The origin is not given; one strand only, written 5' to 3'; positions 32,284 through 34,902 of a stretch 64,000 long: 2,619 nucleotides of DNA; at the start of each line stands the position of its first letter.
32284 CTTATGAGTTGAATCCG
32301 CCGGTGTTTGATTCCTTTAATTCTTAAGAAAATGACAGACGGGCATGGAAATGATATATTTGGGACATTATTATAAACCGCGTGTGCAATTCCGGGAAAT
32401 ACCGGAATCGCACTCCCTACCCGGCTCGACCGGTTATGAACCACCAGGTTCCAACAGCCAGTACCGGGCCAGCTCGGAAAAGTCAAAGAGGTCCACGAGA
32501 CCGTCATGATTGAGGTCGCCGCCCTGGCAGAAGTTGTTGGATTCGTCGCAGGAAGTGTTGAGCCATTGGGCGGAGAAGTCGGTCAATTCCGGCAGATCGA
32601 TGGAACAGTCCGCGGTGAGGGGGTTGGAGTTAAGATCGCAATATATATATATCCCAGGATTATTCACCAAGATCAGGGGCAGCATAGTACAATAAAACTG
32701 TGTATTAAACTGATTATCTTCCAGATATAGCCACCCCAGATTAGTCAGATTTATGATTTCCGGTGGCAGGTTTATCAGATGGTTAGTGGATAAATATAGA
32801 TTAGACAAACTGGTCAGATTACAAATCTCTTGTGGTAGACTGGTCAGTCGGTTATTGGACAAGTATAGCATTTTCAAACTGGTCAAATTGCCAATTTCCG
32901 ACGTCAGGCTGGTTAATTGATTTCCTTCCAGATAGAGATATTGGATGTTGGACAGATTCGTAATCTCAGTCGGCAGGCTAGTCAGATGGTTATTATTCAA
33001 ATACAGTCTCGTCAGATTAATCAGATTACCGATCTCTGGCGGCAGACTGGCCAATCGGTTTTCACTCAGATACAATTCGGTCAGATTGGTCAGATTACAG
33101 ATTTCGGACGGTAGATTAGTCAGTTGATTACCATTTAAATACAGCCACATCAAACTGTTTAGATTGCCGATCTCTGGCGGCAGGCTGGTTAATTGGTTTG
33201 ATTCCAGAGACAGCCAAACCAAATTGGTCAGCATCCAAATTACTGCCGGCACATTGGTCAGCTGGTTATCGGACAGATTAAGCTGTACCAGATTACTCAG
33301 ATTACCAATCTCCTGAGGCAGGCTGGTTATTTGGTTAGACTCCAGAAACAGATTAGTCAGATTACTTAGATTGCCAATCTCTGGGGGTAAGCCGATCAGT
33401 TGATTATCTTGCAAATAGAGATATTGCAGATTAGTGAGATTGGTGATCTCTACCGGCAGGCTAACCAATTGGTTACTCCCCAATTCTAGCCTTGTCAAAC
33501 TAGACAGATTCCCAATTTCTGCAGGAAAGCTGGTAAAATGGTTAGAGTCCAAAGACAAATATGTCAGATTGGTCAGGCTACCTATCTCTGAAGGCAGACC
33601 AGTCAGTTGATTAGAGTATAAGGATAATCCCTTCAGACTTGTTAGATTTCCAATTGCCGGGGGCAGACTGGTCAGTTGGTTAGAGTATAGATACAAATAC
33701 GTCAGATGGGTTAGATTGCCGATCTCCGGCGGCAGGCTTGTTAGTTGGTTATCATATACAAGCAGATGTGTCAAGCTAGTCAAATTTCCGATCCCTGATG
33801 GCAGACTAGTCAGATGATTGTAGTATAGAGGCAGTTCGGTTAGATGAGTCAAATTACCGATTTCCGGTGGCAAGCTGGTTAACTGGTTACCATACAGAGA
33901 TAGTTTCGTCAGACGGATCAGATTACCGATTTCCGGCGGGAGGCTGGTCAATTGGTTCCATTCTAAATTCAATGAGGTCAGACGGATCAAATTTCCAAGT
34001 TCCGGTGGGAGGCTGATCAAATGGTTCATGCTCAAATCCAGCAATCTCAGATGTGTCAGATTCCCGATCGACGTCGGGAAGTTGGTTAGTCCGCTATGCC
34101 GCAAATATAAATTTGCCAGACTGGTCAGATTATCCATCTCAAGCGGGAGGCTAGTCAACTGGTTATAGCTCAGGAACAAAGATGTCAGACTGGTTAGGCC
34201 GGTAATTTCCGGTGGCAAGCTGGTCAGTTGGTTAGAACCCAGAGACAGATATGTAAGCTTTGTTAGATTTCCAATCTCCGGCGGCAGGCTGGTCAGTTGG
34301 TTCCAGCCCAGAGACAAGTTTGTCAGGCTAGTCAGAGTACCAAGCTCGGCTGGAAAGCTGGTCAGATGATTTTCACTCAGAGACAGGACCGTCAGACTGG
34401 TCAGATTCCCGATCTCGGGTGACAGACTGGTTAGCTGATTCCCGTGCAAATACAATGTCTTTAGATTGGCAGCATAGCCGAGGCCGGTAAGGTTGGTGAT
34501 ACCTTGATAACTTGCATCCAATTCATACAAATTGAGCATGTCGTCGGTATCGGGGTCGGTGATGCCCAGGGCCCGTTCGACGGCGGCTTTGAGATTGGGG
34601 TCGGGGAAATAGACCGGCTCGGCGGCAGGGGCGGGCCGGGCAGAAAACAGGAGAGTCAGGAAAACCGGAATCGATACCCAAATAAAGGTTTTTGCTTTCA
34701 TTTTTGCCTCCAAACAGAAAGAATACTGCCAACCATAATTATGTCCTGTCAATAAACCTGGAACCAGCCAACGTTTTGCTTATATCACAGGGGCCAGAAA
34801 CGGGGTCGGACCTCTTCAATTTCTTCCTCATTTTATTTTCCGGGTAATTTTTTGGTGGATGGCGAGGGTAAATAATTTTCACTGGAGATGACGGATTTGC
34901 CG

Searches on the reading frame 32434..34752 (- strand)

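Call 48: search_protein_families(library=pfam, proteins=[window:32434-34752:-], max_evalue=0.001)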
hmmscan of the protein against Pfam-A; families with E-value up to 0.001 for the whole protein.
window:32434-34752:- (772 aa): 9 families
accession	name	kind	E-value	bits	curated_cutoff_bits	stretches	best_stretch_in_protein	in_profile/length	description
PF23598.1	LRR_14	-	1.1e-93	314.2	40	10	343-426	42-123/353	Leucine-rich repeat region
PF13855.12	LRR_8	-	5.7e-80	263.5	27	13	555-613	1-61/61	Leucine rich repeat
PF12799.13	LRR_4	-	1.3e-75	248.1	27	11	96-133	2-39/44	Leucine Rich repeats (2 copies)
PF00560.39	LRR_1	-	1.2e-47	150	20.6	0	625-646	1-23/23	Leucine Rich Repeat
PF25019.1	LRR_R13L1-DRL21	-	9.4e-11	42.1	27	0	88-148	62-124/127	R13L1/DRL21 LRRs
PF23286.1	LRR_13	-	5.3e-08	33.3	30.1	0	465-575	29-150/210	Disease resistance protein RPS4B-like, leucine-rich repeats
PF23211.1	LRR_LRWD1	-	2.9e-07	30.8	28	0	458-522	37-99/190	Leucine-rich repeat and WD repeat-containing protein 1, LRR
PF23952.1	LRR_EndoS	-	6.1e-06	26.9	27.9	0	49-172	1-114/116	Endo-beta-N-acetylglucosaminidase EndoS LRR domain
PF14580.12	LRR_9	-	6.5e-05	23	30.5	0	78-154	47-126/175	Leucine-rich repeat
